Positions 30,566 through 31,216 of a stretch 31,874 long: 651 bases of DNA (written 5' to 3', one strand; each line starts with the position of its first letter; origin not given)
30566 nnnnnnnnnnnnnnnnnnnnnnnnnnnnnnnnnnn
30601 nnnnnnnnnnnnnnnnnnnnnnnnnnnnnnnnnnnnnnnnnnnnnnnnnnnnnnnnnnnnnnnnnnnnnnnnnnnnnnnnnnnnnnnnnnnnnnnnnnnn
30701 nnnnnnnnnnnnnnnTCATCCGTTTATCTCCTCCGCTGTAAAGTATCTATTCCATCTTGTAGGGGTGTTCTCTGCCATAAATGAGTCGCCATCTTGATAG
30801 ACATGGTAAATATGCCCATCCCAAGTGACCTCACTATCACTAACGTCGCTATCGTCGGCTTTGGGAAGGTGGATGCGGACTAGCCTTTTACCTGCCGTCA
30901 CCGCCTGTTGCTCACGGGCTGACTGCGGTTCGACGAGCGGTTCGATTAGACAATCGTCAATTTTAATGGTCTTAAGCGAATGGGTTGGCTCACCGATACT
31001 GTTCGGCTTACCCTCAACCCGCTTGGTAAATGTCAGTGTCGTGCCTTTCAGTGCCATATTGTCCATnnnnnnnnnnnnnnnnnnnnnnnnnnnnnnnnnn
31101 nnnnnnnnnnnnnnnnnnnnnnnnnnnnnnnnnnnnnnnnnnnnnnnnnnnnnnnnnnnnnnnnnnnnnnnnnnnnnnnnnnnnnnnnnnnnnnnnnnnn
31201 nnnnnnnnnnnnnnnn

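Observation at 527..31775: Two identical 189-bp direct repeats bracket a cassette made of (TAG)n plus a promoter plus an orphan 118-aa ORF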

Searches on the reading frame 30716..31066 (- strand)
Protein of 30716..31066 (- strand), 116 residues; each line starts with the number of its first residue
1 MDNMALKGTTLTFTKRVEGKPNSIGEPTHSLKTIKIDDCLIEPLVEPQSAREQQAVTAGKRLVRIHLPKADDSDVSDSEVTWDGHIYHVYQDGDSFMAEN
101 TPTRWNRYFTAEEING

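Call 12: search_protein_families(library=phrogs, proteins=[window:30716-31066:-], max_evalue=0.001)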
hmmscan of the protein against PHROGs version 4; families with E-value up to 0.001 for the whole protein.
window:30716-31066:- (116 aa): 1 family
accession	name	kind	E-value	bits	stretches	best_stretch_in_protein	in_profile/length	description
phrog_501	-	connector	6.7e-05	24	1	6-116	4-115/115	head closure Hc1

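Call 26: find_encoding_contigs(protein=window:30716-31066:-, flank=10000, max_places=10)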
Protein window:30716-31066:- (116 aa): no gene with exactly this product is on record in the collection.

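Call 65: find_homologous_proteins(query=window:30716-31066:-, max_evalue=1e-20)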
Query window:30716-31066:- (116 aa): 163 proteins with E <= 1e-20 among 168 candidates; the best 120 are listed.
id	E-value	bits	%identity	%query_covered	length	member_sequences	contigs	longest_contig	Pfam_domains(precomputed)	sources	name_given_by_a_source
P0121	3.8e-69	248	97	100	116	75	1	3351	-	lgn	-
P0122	3.0e-36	142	59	96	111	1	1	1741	-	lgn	-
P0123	6.6e-35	138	61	96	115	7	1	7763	-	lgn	-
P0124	1.1e-34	137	58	96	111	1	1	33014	PF05521.19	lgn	-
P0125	4.0e-34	135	56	96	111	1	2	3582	-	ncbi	-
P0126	4.0e-34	135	56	96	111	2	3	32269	-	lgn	-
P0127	5.3e-34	135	58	96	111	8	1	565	-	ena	-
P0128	5.7e-34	135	53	96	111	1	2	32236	-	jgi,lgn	jgi:hypothetical protein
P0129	7.7e-34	134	56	96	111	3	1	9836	-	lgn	-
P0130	9.9e-34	134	55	96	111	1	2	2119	-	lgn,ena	-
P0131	1.0e-33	134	57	96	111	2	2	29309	-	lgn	-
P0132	1.4e-33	133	57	96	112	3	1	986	-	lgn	-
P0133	1.5e-33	133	56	96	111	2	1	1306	-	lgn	-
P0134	1.5e-33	133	55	96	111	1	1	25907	-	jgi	jgi:hypothetical protein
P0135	1.5e-33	133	55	96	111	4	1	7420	-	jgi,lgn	jgi:hypothetical protein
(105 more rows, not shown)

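Call 66: list_cluster_members(proteins=[P0121])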
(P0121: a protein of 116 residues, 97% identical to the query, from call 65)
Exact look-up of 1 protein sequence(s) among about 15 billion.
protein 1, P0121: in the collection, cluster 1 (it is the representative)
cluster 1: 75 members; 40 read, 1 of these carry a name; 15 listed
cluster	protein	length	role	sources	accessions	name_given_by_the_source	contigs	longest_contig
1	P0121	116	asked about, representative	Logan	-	-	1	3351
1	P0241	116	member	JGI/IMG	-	hypothetical protein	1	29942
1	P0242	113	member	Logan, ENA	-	-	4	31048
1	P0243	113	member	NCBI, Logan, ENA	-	-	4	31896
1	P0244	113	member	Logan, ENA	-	-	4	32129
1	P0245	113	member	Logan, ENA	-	-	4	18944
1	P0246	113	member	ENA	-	-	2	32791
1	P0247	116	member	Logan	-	-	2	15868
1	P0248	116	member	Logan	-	-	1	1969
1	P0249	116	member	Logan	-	-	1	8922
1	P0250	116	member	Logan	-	-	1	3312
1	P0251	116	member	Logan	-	-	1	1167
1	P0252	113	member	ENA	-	-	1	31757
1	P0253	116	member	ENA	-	-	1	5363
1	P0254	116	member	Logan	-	-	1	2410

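Call 67: find_encoding_contigs(protein=P0242, flank=10000, max_places=4)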
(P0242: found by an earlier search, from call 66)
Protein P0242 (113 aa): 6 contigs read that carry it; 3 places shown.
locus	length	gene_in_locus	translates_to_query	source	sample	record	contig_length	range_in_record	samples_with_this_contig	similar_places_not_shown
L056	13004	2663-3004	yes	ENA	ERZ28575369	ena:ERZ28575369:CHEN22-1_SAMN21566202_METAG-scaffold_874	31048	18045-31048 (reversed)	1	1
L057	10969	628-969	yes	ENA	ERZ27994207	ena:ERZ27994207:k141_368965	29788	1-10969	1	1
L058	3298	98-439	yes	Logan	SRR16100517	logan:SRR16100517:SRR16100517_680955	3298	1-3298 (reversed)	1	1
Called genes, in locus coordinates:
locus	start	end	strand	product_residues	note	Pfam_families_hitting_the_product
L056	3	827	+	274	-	?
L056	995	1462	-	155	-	-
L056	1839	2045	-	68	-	-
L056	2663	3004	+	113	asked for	-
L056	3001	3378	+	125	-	-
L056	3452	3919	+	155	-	PF14265:DUF4355 (weak)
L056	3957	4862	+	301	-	PF05065:Phage_capsid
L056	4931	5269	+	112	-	-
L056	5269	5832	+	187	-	-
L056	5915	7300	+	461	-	-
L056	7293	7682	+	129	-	-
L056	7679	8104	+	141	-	PF09355:Phage_Gp19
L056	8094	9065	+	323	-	-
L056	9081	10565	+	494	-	-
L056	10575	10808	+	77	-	-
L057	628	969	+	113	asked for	-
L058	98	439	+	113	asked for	-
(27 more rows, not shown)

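Call 71: find_encoding_contigs(protein=P0243, flank=10000, max_places=6)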
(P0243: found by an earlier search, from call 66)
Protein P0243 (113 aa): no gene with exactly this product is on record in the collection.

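Call 72: find_encoding_contigs(protein=P0246, flank=10000, max_places=4)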
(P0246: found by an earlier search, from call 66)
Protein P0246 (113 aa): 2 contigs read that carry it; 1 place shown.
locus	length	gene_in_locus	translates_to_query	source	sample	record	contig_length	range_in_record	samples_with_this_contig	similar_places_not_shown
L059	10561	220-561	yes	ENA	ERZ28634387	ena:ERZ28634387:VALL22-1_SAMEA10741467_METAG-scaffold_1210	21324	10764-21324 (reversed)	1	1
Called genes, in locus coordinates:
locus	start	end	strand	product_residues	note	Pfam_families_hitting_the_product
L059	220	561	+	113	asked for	-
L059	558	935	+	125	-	-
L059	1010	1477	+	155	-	PF14265:DUF4355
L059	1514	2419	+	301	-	PF05065:Phage_capsid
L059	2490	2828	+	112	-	-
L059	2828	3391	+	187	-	-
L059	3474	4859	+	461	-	-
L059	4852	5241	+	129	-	-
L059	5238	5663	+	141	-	PF09355:Phage_Gp19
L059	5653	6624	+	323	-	-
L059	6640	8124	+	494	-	-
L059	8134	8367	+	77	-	-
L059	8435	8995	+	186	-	PF25681:Phage_TTP_17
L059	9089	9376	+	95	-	-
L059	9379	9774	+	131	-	PF17318:DUF5361 (faint)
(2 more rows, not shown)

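Call 75: find_encoding_contigs(protein=P0244, flank=10000, max_places=10)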
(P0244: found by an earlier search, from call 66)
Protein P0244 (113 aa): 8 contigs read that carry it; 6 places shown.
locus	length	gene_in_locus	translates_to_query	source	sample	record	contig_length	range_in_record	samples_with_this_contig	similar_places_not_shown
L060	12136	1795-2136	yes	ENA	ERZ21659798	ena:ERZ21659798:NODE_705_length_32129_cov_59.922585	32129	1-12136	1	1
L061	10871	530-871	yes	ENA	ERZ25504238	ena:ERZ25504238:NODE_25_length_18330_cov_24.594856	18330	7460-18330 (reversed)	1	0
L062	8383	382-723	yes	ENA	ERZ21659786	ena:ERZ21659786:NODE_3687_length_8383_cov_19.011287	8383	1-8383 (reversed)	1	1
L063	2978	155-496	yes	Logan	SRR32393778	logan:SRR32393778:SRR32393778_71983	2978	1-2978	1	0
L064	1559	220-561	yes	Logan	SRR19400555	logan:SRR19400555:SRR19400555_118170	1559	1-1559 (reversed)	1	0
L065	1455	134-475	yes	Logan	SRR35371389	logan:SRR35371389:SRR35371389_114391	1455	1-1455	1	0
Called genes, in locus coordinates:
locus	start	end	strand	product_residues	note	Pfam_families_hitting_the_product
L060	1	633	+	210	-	?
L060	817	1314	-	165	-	-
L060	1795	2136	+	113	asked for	-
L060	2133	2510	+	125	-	-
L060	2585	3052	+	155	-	PF14265:DUF4355 (weak)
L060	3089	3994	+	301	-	PF05065:Phage_capsid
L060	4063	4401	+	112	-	-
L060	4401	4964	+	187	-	-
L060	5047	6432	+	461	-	-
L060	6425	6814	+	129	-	-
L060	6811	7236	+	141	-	PF09355:Phage_Gp19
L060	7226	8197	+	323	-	-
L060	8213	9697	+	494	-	-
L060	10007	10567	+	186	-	PF25681:Phage_TTP_17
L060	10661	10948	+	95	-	-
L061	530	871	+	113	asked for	-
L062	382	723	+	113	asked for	-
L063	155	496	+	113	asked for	-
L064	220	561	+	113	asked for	-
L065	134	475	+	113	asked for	-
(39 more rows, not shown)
